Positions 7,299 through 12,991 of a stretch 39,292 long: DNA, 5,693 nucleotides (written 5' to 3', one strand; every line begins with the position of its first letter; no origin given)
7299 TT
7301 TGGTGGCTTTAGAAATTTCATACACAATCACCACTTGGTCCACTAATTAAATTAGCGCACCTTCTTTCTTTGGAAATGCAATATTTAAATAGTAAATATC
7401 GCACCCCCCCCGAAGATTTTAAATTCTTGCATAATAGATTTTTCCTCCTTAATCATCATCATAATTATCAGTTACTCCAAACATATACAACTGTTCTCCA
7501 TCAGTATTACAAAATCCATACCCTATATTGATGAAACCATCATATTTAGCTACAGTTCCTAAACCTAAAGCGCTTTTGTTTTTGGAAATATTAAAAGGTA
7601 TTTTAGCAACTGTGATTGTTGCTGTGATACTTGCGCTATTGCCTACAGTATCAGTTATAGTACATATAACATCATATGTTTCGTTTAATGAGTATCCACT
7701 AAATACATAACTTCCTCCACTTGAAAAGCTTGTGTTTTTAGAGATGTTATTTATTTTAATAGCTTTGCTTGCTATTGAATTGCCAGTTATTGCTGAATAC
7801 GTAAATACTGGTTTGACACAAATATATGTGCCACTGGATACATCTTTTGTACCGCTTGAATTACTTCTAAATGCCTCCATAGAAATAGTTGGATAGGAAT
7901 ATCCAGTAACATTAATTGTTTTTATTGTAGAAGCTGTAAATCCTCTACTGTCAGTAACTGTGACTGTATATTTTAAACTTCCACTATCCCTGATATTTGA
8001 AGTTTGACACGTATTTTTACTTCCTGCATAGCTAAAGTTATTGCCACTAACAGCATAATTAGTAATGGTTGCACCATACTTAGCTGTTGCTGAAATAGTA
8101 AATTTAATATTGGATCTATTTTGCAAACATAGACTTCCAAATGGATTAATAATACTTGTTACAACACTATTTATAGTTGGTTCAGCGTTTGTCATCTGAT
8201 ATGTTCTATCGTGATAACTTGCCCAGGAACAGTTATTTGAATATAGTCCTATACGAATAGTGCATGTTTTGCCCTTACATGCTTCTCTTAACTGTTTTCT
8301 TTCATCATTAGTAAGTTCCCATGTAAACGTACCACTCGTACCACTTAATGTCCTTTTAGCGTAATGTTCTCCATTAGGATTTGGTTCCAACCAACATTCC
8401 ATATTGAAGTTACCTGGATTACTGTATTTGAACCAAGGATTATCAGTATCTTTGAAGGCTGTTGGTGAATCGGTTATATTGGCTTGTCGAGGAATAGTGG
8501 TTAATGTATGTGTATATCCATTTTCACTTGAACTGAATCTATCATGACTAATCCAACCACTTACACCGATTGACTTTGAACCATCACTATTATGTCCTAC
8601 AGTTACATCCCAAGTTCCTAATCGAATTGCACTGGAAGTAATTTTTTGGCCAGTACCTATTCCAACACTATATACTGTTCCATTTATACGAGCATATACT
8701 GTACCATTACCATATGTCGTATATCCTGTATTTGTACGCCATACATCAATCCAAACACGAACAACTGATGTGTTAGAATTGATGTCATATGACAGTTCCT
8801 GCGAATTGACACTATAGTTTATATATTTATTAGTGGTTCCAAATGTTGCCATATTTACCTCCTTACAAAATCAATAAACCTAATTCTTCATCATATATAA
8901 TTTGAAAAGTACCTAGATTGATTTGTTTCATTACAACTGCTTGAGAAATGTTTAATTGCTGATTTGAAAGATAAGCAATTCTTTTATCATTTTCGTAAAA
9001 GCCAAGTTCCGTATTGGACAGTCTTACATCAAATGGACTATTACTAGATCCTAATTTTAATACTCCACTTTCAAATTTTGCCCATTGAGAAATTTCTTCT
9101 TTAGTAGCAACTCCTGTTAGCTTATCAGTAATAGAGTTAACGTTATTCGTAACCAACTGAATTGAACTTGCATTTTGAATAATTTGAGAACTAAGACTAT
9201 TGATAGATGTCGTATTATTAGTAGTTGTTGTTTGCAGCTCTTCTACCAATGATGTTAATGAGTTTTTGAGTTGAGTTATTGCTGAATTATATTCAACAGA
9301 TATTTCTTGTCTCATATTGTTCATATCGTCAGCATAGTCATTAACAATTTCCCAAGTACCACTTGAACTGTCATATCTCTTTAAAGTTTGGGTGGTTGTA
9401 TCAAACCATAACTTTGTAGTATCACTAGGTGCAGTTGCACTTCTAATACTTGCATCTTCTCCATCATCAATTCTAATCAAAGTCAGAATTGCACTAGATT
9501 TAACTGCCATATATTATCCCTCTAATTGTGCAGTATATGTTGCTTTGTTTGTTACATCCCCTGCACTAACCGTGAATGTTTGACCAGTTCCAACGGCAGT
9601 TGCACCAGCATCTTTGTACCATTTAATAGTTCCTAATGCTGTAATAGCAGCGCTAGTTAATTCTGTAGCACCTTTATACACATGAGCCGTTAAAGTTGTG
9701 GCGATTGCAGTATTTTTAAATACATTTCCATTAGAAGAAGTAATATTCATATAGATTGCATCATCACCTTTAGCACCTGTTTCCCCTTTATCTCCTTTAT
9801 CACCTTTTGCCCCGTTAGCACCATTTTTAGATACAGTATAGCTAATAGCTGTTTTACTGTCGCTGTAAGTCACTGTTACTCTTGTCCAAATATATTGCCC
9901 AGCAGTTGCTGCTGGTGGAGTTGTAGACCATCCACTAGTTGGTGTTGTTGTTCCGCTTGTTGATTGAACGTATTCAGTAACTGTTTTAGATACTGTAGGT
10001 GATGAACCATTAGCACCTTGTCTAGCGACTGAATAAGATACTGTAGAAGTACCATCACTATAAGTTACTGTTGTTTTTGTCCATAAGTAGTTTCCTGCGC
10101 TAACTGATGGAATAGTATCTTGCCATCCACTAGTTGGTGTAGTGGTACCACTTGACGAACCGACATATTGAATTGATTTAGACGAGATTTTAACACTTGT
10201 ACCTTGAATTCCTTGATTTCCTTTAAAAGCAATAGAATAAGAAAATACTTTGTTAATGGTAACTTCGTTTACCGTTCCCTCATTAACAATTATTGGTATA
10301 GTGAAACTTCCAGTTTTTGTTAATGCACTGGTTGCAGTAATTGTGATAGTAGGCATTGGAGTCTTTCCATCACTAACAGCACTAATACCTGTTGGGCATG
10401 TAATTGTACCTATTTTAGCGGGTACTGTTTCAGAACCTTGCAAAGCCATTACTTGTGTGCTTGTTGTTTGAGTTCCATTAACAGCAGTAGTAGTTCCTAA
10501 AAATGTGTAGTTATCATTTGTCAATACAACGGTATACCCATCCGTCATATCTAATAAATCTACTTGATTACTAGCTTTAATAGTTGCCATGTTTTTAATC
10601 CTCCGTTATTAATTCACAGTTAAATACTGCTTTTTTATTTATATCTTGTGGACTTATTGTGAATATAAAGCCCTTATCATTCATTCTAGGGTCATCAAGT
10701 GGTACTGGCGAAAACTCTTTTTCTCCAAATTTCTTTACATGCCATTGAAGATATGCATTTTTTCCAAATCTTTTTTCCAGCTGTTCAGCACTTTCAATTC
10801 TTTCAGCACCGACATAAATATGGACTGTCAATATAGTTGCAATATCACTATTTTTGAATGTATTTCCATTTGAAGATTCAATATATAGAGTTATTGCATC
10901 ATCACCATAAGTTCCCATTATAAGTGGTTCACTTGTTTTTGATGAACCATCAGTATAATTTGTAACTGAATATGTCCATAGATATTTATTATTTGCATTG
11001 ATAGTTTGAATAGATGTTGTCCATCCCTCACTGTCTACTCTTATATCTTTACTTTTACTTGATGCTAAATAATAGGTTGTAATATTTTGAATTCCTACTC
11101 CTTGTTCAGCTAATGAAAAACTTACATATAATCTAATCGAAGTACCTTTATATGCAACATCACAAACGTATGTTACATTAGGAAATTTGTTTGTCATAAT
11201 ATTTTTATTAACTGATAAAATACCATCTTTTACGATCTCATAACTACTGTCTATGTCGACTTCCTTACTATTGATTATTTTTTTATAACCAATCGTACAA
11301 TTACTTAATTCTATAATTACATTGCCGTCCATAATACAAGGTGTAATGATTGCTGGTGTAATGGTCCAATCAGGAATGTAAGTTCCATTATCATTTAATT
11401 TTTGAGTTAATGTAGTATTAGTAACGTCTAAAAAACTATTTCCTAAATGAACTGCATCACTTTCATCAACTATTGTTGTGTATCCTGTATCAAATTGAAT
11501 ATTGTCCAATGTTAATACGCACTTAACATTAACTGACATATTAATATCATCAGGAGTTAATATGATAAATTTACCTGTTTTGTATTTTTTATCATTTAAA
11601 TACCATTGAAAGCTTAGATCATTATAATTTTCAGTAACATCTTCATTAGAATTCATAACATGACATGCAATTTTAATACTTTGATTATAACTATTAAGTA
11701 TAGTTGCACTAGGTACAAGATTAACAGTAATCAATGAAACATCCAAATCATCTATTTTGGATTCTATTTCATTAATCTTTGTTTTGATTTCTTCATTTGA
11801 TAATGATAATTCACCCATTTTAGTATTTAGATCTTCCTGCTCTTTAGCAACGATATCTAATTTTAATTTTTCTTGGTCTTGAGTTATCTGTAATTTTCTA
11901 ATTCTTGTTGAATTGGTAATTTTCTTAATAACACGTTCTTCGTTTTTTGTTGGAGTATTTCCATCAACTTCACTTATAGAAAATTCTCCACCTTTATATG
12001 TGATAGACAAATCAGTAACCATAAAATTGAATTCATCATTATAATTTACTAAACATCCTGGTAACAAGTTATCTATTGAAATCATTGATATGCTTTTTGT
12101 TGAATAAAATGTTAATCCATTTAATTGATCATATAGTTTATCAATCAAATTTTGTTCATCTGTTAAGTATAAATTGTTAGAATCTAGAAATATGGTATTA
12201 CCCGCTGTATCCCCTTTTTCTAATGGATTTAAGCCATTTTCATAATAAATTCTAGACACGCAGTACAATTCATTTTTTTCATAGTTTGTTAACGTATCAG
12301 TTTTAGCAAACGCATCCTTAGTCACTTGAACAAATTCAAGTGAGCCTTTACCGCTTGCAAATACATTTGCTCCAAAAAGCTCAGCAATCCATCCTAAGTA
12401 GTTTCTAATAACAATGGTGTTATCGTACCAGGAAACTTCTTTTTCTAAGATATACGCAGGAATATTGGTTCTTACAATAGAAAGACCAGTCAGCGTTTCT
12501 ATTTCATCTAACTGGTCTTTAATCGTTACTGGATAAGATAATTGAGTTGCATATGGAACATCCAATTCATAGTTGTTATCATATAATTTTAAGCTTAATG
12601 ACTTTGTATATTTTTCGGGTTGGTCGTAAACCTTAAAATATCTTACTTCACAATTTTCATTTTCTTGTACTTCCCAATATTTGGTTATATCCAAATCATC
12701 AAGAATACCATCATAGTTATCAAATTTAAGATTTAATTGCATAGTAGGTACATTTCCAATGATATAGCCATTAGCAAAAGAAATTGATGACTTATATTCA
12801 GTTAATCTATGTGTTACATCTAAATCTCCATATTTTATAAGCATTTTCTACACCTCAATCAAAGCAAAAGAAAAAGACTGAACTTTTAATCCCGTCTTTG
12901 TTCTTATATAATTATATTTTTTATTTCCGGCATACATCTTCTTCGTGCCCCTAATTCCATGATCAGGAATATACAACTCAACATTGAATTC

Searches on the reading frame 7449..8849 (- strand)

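Call 78: search_protein_families(library=phrogs, proteins=[window:7449-8849:-], max_evalue=0.00001)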
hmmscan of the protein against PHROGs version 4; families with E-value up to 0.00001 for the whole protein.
window:7449-8849:- (466 aa): 2 families
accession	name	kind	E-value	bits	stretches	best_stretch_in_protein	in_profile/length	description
phrog_372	-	tail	5.5e-56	191.7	1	1-437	2-465/743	tail protein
phrog_18627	-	tail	1.7e-07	31.9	1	17-301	19-317/317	tail protein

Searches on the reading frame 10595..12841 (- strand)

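Call 78: search_protein_families(library=phrogs, proteins=[window:10595-12841:-], max_evalue=0.00001)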
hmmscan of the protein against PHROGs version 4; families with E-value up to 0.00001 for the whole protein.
window:10595-12841:- (748 aa): 5 families
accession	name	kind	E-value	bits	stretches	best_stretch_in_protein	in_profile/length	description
phrog_819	-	tail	4.3e-170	569.1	1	1-569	2-441/1024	tail protein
phrog_38044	-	unknown function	4.9e-17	61.2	1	580-649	2251-2320/3576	-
phrog_3267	-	tail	1.3e-16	61.8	1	452-746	7-261/369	tail protein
phrog_2189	-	tail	6.9e-14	51.7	1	538-651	472-583/971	tail protein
phrog_6616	-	tail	9.3e-14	51.3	1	4-309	35-356/991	tail protein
